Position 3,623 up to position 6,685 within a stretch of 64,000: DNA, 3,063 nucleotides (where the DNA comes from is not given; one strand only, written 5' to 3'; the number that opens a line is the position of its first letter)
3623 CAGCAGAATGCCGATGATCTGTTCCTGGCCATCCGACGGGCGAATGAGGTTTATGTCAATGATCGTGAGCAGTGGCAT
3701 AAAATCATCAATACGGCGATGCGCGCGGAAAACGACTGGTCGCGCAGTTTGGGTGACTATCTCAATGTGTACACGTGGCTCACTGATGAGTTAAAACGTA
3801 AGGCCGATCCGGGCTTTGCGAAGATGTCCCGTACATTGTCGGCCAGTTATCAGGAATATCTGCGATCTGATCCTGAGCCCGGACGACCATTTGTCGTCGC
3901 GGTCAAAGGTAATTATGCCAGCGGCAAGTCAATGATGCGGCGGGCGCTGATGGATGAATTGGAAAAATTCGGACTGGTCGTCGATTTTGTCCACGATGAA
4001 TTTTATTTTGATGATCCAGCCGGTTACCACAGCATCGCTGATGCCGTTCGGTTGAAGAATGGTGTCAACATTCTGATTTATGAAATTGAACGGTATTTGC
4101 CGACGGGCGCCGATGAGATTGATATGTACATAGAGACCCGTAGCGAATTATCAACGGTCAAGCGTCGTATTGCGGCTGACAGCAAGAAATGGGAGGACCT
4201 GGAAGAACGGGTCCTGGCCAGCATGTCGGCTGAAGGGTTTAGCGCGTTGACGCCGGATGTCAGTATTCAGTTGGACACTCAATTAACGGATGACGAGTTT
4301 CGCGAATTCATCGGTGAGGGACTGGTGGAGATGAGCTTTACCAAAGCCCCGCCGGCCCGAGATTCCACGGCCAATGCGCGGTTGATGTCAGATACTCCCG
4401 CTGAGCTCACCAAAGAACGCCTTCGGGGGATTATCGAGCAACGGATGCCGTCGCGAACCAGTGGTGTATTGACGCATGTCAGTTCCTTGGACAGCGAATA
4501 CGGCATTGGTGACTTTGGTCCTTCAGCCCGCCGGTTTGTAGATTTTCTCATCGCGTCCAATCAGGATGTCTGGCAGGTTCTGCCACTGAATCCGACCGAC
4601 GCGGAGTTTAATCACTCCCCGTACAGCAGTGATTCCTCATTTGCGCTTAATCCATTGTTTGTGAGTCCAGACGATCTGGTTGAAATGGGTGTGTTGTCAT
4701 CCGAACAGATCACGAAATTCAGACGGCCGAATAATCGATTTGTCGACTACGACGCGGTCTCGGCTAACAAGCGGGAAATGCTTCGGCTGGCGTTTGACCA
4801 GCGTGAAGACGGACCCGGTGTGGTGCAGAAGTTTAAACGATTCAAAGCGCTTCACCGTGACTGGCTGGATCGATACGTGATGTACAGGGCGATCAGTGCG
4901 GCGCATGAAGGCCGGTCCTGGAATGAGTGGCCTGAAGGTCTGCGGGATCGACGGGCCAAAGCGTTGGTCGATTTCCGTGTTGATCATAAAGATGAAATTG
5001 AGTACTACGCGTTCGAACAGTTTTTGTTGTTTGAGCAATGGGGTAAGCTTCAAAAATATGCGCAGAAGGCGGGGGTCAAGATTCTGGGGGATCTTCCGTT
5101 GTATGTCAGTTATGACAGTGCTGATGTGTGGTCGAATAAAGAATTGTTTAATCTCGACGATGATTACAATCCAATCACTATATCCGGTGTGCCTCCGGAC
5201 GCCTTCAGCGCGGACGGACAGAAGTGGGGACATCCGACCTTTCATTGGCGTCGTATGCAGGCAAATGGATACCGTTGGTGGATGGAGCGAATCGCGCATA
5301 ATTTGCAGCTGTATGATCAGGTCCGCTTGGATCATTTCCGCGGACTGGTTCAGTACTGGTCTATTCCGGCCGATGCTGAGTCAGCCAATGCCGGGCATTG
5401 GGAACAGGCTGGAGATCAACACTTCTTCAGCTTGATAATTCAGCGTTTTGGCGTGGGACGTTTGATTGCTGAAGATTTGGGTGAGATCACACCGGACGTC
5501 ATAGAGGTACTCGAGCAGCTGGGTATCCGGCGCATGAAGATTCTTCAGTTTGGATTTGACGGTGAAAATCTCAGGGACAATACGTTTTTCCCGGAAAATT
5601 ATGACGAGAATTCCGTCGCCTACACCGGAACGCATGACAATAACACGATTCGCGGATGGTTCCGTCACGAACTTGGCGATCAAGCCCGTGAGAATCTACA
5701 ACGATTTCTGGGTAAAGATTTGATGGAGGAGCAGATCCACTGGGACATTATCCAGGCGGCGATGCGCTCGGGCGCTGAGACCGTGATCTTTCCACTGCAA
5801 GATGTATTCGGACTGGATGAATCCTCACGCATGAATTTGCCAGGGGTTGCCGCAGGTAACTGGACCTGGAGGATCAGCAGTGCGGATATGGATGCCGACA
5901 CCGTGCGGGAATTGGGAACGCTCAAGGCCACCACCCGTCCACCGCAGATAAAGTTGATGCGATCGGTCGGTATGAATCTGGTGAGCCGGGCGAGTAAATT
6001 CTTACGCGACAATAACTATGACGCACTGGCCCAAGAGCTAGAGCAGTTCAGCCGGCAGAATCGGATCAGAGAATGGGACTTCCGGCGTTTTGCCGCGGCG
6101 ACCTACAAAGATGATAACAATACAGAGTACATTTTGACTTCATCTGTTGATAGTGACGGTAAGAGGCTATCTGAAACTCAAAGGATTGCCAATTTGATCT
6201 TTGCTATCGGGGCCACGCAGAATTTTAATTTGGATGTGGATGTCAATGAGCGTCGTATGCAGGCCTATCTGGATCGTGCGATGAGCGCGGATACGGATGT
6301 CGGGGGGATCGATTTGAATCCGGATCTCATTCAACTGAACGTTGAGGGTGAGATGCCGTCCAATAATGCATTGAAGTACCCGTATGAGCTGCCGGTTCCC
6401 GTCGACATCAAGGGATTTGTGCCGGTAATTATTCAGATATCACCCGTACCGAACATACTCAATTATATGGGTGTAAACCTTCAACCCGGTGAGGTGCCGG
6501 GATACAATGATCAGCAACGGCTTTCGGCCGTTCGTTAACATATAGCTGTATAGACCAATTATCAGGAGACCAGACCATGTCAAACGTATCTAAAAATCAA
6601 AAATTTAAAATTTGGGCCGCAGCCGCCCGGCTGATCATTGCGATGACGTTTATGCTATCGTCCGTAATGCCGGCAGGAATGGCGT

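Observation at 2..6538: Fusion of two glycogen synthases and an amylomaltase in one protein of more than 2160 aa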

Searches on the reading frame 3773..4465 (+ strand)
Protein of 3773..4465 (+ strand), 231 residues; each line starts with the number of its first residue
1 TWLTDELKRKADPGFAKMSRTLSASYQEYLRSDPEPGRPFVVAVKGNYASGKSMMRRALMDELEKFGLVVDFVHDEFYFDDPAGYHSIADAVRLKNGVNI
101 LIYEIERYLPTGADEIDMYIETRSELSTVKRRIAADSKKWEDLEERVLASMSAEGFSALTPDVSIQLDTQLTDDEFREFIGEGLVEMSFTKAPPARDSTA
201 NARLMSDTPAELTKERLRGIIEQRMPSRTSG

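Call 30: search_protein_families(library=pfam, proteins=[window:3773-4465:+], max_evalue=1)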
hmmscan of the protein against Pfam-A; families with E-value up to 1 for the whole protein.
seq(231 aa): 4 families
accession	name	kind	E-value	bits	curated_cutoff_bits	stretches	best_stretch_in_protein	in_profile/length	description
PF07693.20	KAP_NTPase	-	0.015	15.1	20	1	25-116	7-67/293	KAP family P-loop domain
PF06309.17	Torsin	-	0.024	15.2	27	1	25-74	40-88/127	Torsin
PF06414.18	Zeta_toxin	-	0.15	12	22.3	1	33-77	10-54/199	Zeta toxin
PF24883.2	NPHP3_N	-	0.18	12.4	24.8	1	26-116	12-90/164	Nephrocystin 3, N-terminal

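Call 55: search_protein_representatives(alignment_id=A2)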
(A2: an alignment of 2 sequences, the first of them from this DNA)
Query: 2 sequences, 221 profile positions. Proteins with E-value up to 0.001 (for the whole library): 11; up to 1e-10: 3; up to 1e-30: 1. The best 11 are listed.
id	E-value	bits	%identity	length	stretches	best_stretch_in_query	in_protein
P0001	1.4e-123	427.0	-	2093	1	1-221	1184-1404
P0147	1.8e-24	102.9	-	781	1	129-219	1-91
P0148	1.2e-13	67.6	-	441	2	7-185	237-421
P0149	2.9e-10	56.5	-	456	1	8-161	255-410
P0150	3.0e-10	56.5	-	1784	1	8-161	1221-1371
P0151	3.1e-06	43.3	-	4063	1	6-184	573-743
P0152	1.6e-05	41.0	-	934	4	144-192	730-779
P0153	1.7e-05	40.9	-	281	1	8-135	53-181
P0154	2.0e-05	40.7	-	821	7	66-121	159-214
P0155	6.5e-05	39.0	-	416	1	10-183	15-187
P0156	9.9e-04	35.1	-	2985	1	33-161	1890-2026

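Call 56: search_protein_families(library=pfam, proteins=[P0147, P0148, P0149, P0150, P0151, P0153, P0155], max_evalue=0.0001)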
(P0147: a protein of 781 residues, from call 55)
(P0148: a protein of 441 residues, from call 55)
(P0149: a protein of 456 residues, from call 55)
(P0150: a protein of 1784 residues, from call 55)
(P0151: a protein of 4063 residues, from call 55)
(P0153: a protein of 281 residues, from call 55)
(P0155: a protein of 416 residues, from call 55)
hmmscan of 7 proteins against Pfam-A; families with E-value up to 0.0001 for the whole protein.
P0147 (781 aa): 1 family
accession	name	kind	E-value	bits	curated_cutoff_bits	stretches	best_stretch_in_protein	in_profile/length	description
PF02446.23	Glyco_hydro_77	-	6.3e-160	533.5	25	1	102-571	1-462/465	4-alpha-glucanotransferase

P0148 (441 aa): 2 families
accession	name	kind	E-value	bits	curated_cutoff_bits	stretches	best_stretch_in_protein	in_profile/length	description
PF00503.26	G-alpha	-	2.6e-06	27.2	48.8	0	81-108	21-48/333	G-protein alpha subunit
PF13304.12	AAA_21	-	5.1e-05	23.9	27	0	265-366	1-98/304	AAA domain, putative AbiEii toxin, Type IV TA system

P0149 (456 aa): 0 families

P0150 (1784 aa): 1 family
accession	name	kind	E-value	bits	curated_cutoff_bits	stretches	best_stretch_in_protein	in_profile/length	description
PF02446.23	Glyco_hydro_77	-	3.3e-40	138.8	25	1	1423-1687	24-295/465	4-alpha-glucanotransferase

P0151 (4063 aa): 3 families
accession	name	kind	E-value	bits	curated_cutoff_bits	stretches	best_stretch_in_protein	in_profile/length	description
PF08323.17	Glyco_transf_5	-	5.2e-37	128.3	22.7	1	861-1126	1-237/239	Starch synthase catalytic domain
PF13646.12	HEAT_2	-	1.1e-06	29.2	27.7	0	421-479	15-73/88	HEAT repeats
PF00534.26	Glycos_transf_1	-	2.4e-05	24.4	26.4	0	1203-1340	8-133/172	Glycosyl transferases group 1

P0153 (281 aa): 1 family
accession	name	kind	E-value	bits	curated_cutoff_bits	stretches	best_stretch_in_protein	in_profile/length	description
PF07693.20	KAP_NTPase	-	7.4e-05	22.6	20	0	76-104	18-46/293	KAP family P-loop domain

P0155 (416 aa): 0 families

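Call 71: predict_structure(alignment_id=A4)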
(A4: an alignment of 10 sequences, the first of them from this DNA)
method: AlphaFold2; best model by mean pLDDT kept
length: 221 residues; sequences in the alignment: 10
mean_pLDDT: 78.7   pTM: 0.74
mean pLDDT of the five models: 78.7, 78.0, 77.4, 70.9, 64.2
residues with pLDDT >= 90: 70; 70-90: 92; 50-70: 32; < 50: 27
segments of 3 or more residues with pLDDT < 50: 74-80, 188-205
pLDDT, mean of each block of 10 residues (from residue 1): 67 94 91 92 88 94 92 49 81 92 82 92 88 83 77 75 87 89 63 45 52 61 46
secondary structure, 60 per line:
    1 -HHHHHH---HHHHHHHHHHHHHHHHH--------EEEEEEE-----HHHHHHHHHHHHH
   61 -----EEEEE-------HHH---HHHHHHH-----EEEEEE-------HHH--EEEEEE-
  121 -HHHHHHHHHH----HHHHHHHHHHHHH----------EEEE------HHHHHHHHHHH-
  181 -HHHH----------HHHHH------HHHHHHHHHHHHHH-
elements in order: H2-7 H11-27 E36-42 H48-60 E66-70 H84-90 E96-101 E114-119 H122-131 H136-148 E159-162 H169-179 H182-185 H196-200 H207-220

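Call 75: fold_search(model_id=the predicted structure, library=pdb)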
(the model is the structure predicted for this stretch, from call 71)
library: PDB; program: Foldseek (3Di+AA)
matches with E <= 10: 1495; with E <= 0.001: 35
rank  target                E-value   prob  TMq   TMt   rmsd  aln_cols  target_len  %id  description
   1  4eun                  5.4e-05  1.00  0.42  0.50   5.4       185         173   18  Crystal structure of a sugar kinase (Target EFI-502144 from Janibacter sp. HTCC2649), unliganded structure (released 2012-05-16)
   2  6n55_A                7.4e-05  1.00  0.39  0.42   5.0       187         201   16  Crystal structure of human uridine-cytidine kinase 2 complexed with 2'-azidouridine (released 2019-11-27)
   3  3uie_C                7.9e-05  1.00  0.41  0.47   7.1       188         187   17  Crystal structure of adenosine 5'-phosphosulfate kinase from Arabidopsis Thaliana in Complex with AMPPNP and APS (released 2012-01-25)
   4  6n54_A                9.6e-05  1.00  0.37  0.38   6.2       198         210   16  Crystal structure of human uridine-cytidine kinase 2 complexed with 2'-azidocytidine monophosphate (released 2019-11-27)
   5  6c6b_F                1.2e-04  1.00  0.43  0.47   5.5       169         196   17  Co-crystal structure of adenylyl-sulfate kinase from Cryptococcus neoformans bound to ADP (released 2018-02-07)
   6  6n53_A                1.3e-04  1.00  0.41  0.43   6.5       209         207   15  Crystal structure of human uridine-cytidine kinase 2 complexed with 2'-azidouridine monophosphate (released 2019-11-27)
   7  4fxp_A                1.6e-04  1.00  0.43  0.48   7.0       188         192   17  Crystal structure of adenosine 5'-phosphosulfate kinase from Arabidopsis thaliana in Complex with Sulfate and APS (released 2012-07-25)
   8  2www_B                1.7e-04  1.00  0.33  0.25  12.4       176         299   13  Crystal Structure of Methylmalonic Acidemia Type A Protein (released 2009-11-17)
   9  1uej_B                1.8e-04  1.00  0.39  0.41   5.4       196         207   16  Crystal structure of human uridine-cytidine kinase 2 complexed with a substrate, cytidine (released 2004-05-04)
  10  6n53_B                2.0e-04  1.00  0.37  0.39   6.0       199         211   16  Crystal structure of human uridine-cytidine kinase 2 complexed with 2'-azidouridine monophosphate (released 2019-11-27)
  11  6n55_C                2.2e-04  1.00  0.40  0.42   7.1       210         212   16  Crystal structure of human uridine-cytidine kinase 2 complexed with 2'-azidouridine (released 2019-11-27)
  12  6n54_B                2.2e-04  1.00  0.36  0.37   6.3       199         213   15  Crystal structure of human uridine-cytidine kinase 2 complexed with 2'-azidocytidine monophosphate (released 2019-11-27)
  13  2www_D                2.2e-04  1.00  0.34  0.25  11.1       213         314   15  Crystal Structure of Methylmalonic Acidemia Type A Protein (released 2009-11-17)
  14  1xrj_A                3.2e-04  1.00  0.39  0.40   6.2       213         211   15  Rapid structure determination of human uridine-cytidine kinase 2 using a conventional laboratory X-ray source and a si (released 2005-03-15)
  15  7eey_C                3.6e-04  1.00  0.40  0.44   6.7       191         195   10  The structure of the N-terminal doamin of the Schizosaccharomyces pombe Tad2 adenosine deaminase (released 2022-03-23)
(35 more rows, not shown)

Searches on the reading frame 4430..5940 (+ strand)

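Call 65: search_solved_structures(query=window:4430-5940:+, show_alignments=1, max_evalue=1e-30)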
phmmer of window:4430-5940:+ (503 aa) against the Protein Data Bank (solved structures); distinct sequences matched with E-value up to 1e-30: 14.
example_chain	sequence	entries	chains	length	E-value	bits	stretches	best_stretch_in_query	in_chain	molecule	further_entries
1tz7_A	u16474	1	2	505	6.1e-121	407.8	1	8-484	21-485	4-alpha-glucanotransferase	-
5cpq_A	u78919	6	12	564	2.3e-114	386.1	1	8-486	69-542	4-alpha-glucanotransferase DPE1, chloroplastic/amyloplastic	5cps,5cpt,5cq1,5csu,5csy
1x1n_A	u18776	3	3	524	3e-113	382.4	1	8-486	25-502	4-alpha-glucanotransferase | 4-alpha-glucanotransferase, chloroplastic/amyloplastic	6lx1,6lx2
7cov_A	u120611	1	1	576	4.3e-113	381.9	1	8-486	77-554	4-alpha-glucanotransferase, chloroplastic/amyloplastic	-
9lpw_D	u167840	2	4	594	8.2e-112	377.7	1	8-485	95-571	4-alpha-glucanotransferase DPE1, chloroplastic/amyloplastic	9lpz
9m80_C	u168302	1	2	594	8.6e-111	374.3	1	8-485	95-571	4-alpha-glucanotransferase DPE1, chloroplastic/amyloplastic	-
9u5l_A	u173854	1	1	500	9.4e-111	374.2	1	9-493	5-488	4-alpha-glucanotransferase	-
2x1i_A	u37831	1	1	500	1.1e-110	373.9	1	11-491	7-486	4-ALPHA-GLUCANOTRANSFERASE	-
1fp8_A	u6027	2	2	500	1.6e-110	373.5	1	9-491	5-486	4-ALPHA-GLUCANOTRANSFERASE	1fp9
1cwy_A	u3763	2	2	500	2.1e-110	373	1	9-491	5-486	AMYLOMALTASE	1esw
2owc_A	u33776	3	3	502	2.6e-110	372.7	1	9-491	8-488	4-alpha-glucanotransferase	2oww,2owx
5jiw_A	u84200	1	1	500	3.9e-109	368.8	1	9-491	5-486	4-alpha-glucanotransferase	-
6m6t_A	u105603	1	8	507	2.8e-96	326.4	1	8-489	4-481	4-alpha-glucanotransferase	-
4s3p_A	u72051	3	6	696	5.1e-31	111.1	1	21-416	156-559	4-alpha-glucanotransferase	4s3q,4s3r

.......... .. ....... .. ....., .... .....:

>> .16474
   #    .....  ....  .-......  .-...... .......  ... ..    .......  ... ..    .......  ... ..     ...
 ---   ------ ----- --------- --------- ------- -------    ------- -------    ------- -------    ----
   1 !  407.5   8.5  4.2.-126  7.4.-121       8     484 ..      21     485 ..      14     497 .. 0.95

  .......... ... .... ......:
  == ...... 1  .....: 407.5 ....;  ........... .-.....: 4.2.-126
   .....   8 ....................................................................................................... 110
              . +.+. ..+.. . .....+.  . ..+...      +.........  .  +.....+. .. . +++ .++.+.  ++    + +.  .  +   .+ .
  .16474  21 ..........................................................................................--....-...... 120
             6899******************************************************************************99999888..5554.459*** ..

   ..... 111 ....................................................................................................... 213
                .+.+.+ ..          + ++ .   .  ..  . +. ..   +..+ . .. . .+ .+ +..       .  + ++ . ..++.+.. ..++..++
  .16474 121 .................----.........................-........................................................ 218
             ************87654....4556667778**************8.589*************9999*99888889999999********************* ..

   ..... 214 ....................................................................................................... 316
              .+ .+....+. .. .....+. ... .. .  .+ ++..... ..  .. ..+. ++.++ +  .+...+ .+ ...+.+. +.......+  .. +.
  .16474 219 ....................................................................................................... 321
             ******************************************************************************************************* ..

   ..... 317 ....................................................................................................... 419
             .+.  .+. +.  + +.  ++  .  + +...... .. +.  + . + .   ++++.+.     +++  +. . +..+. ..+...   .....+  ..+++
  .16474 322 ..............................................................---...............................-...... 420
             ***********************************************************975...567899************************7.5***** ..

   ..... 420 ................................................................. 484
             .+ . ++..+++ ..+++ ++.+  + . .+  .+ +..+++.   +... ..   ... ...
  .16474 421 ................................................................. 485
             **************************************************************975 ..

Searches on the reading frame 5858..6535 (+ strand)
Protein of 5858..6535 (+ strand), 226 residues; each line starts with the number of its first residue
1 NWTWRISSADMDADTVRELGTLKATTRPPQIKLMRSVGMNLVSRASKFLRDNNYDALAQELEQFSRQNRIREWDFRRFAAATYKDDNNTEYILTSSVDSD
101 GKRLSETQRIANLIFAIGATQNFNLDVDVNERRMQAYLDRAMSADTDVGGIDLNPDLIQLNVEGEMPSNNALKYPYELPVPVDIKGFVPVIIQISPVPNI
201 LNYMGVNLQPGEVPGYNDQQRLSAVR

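Call 30: search_protein_families(library=pfam, proteins=[window:5858-6535:+], max_evalue=1)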
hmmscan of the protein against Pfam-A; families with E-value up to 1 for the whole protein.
seq(226 aa): 1 family
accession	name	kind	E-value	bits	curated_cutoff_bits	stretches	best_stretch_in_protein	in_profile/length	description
PF18376.6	MDD_C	-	0.24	11.7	23.2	1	36-88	16-66/186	Mevalonate 5-diphosphate decarboxylase C-terminal domain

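Call 46: find_homologous_proteins(query=window:5906-6535:+, max_evalue=0.01)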
Query seq(210 aa): 237 candidates shared short words with the query, none scored E <= 0.01.
